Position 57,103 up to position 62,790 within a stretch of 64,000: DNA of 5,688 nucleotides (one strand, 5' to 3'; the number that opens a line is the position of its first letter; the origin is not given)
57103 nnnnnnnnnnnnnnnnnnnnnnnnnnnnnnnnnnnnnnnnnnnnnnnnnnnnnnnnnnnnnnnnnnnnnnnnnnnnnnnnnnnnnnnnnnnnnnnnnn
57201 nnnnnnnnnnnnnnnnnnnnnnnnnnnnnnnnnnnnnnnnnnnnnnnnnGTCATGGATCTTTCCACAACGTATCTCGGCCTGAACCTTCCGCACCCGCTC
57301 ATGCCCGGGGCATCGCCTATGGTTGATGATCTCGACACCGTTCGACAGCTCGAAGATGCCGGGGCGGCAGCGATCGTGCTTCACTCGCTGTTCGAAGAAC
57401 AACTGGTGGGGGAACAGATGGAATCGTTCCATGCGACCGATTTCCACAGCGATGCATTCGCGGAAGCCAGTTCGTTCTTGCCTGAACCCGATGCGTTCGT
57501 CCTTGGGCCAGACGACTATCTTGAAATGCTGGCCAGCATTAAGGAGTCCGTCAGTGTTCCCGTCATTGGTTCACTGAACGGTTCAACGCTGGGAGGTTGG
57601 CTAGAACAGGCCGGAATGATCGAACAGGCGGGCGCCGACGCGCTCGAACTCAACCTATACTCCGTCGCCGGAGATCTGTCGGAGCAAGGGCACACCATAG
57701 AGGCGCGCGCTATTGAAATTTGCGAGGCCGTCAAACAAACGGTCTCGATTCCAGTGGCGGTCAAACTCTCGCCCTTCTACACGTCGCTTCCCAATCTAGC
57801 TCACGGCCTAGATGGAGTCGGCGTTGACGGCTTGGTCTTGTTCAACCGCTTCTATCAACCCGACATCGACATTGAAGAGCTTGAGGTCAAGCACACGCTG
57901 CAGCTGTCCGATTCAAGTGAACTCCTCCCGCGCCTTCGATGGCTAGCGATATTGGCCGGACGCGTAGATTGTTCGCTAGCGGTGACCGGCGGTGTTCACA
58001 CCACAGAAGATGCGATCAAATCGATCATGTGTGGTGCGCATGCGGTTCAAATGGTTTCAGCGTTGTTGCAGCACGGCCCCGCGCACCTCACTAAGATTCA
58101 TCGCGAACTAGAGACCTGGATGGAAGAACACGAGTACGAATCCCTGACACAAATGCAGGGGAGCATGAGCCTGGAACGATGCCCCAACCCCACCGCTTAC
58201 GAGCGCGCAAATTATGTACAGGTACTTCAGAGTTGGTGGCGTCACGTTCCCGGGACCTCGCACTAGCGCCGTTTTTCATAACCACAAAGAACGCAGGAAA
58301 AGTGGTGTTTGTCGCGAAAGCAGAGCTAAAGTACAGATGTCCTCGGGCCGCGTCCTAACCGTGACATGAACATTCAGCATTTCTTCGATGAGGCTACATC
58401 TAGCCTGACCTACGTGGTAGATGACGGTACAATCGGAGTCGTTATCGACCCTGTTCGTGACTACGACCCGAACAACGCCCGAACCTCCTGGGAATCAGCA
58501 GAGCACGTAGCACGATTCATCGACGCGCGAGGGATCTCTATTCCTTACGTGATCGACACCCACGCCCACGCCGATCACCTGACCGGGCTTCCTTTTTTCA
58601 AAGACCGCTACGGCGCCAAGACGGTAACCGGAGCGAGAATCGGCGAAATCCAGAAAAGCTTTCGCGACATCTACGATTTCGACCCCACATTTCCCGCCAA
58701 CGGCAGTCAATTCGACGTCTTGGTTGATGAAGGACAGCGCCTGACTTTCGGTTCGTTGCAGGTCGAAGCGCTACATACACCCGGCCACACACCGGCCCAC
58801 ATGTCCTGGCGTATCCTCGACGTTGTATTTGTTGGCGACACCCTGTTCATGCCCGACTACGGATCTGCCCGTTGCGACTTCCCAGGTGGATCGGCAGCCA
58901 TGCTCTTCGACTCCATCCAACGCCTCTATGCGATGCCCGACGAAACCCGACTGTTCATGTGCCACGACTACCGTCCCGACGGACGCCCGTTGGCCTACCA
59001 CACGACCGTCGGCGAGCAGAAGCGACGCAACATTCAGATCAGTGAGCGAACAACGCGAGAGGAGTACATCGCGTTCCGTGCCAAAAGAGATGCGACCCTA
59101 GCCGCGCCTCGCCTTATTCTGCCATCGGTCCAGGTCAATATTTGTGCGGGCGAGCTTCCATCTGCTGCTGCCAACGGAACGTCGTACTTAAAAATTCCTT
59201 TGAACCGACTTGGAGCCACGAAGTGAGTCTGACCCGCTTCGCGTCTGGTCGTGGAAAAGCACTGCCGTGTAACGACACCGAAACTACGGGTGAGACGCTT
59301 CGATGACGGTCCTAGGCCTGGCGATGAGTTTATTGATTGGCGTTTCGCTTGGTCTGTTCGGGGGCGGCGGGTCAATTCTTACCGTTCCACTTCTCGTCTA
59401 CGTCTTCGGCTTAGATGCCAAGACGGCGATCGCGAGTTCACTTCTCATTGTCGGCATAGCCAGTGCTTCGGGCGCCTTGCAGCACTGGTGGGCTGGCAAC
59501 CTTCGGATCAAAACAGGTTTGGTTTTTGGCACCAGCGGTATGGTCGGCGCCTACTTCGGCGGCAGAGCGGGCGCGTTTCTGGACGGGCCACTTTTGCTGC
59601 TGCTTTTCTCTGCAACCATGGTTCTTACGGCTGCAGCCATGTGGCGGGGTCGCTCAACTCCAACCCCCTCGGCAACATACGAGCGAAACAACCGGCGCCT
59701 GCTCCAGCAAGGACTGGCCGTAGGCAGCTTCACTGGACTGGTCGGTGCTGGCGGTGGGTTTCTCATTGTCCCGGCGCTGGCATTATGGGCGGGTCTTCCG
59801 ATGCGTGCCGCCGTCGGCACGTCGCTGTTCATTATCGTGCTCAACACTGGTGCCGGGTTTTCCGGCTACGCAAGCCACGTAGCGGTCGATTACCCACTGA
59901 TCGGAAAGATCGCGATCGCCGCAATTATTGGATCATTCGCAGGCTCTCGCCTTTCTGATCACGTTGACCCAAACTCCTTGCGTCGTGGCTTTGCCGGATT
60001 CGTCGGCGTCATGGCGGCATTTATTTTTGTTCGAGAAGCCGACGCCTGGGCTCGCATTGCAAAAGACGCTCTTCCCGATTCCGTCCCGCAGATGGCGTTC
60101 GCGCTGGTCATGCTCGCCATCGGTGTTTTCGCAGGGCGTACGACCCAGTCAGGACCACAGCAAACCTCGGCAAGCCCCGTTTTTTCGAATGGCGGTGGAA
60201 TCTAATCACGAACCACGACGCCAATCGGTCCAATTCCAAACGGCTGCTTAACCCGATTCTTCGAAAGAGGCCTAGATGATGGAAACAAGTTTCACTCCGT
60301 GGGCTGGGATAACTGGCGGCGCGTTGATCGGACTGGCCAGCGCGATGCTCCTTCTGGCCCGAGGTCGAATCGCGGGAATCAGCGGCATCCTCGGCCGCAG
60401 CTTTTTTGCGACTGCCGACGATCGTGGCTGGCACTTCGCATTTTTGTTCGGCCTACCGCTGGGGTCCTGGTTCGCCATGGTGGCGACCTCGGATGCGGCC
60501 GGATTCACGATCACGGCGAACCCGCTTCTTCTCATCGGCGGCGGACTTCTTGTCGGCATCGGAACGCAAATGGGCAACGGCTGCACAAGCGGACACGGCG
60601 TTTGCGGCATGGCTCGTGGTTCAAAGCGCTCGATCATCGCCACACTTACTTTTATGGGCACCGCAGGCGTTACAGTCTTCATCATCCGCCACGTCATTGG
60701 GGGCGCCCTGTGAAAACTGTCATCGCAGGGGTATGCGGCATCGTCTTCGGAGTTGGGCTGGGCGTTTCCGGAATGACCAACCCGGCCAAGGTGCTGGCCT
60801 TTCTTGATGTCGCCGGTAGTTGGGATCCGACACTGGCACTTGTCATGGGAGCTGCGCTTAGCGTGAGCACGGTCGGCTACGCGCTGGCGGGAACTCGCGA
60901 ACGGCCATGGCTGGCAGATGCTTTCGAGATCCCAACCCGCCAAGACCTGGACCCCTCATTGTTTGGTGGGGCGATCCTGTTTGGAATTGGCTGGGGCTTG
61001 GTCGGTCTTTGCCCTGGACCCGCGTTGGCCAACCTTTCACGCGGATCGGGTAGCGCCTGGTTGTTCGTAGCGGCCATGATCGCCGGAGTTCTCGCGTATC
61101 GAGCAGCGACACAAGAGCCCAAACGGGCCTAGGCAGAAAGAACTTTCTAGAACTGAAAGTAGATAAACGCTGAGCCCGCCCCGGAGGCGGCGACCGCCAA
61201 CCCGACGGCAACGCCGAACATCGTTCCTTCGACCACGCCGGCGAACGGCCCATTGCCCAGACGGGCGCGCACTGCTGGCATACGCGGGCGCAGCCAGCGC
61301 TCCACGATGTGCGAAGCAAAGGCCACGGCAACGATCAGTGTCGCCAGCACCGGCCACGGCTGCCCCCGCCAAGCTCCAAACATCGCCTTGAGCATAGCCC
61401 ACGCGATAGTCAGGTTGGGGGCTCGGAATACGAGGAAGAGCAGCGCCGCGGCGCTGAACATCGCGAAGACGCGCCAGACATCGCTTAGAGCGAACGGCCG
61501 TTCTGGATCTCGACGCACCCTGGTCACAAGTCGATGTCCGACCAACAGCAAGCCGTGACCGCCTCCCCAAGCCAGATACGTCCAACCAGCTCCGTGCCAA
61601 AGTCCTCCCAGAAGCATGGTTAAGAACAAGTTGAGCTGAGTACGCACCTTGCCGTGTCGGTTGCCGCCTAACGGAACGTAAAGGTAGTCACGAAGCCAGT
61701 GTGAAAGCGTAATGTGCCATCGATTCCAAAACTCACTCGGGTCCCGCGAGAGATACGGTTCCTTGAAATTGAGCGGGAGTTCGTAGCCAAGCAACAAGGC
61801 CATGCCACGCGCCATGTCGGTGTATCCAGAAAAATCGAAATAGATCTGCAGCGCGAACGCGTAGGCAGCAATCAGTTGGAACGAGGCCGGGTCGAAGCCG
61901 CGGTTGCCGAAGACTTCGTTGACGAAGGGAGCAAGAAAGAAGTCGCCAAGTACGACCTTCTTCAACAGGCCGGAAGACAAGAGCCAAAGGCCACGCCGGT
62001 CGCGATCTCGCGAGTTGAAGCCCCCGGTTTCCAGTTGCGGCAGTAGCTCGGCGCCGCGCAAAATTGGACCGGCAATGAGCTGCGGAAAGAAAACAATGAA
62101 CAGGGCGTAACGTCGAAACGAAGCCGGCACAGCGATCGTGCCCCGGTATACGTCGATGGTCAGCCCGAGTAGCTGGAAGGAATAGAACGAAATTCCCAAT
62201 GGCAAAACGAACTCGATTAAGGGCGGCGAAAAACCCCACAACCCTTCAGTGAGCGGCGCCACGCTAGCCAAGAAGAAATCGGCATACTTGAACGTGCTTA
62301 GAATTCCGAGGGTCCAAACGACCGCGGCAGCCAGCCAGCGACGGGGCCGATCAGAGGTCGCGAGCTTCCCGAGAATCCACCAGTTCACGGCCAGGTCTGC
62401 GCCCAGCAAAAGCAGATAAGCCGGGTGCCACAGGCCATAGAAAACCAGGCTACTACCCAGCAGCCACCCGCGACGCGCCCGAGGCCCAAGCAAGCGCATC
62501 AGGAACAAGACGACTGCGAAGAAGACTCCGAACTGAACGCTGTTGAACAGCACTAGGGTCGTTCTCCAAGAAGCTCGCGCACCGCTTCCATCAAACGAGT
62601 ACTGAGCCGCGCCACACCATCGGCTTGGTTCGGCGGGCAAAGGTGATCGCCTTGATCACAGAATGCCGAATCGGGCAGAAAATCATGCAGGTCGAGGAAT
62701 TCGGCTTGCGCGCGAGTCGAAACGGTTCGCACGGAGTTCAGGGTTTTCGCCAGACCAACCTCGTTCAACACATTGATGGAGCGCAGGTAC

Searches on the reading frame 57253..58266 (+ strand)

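Call 70: search_protein_families(library=pfam, proteins=[window:57253-58266:+], max_evalue=0.0001)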
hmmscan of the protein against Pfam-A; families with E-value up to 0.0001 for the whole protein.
window:57253-58266:+ (337 aa): 1 family
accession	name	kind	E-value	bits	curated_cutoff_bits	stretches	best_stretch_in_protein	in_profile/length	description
PF01180.27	DHO_dh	-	8.3e-17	61.7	27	1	87-290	77-291/291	Dihydroorotate dehydrogenase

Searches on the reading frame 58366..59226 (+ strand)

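Call 70: search_protein_families(library=pfam, proteins=[window:58366-59226:+], max_evalue=0.0001)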
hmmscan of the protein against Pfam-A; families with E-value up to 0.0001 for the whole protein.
window:58366-59226:+ (286 aa): 2 families
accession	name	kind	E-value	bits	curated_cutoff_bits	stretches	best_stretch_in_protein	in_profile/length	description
PF00753.33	Lactamase_B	-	2.6e-21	76.9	22.7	1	12-200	5-196/196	Metallo-beta-lactamase superfamily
PF12706.13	Lactamase_B_2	-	5.5e-06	26.6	27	1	25-165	3-149/200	Beta-lactamase superfamily domain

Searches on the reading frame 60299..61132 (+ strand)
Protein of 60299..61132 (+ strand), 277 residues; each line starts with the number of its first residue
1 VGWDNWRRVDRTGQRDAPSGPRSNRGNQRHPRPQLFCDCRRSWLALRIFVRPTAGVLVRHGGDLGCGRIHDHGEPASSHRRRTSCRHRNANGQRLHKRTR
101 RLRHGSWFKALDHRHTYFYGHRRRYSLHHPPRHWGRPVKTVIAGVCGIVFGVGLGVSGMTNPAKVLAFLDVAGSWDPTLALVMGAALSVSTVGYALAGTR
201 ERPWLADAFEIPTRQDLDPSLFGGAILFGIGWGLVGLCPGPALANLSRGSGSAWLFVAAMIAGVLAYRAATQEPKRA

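Call 70: search_protein_families(library=pfam, proteins=[window:60299-61132:+], max_evalue=0.0001)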
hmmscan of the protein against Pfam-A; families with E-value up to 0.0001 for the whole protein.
window:60299-61132:+ (277 aa): 1 family
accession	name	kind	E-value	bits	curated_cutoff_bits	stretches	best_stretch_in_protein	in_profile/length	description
PF20398.3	DUF6691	-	2.9e-43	148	27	1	140-269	3-132/142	Family of unknown function (DUF6691)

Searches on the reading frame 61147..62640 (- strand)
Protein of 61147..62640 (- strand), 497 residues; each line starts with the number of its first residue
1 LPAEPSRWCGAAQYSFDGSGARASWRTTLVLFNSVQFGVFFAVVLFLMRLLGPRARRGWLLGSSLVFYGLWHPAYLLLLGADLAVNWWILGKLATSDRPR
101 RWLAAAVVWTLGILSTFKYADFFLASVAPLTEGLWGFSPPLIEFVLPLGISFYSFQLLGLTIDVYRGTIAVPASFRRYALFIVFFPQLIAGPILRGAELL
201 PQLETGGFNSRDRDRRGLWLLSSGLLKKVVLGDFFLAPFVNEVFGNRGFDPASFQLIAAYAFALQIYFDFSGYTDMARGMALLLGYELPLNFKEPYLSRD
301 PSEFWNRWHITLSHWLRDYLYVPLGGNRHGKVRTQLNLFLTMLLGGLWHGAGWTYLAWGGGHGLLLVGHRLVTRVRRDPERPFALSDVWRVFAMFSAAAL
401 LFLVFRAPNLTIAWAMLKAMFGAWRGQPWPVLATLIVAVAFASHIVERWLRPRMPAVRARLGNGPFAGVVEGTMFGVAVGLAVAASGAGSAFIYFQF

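Call 70: search_protein_families(library=pfam, proteins=[window:61147-62640:-], max_evalue=0.0001)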
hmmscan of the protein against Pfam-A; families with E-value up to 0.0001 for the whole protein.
window:61147-62640:- (497 aa): 1 family
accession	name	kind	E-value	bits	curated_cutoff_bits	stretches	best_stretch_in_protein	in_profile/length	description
PF03062.24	MBOAT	-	3.6e-29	102.6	27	1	174-385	80-310/337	MBOAT, membrane-bound O-acyltransferase family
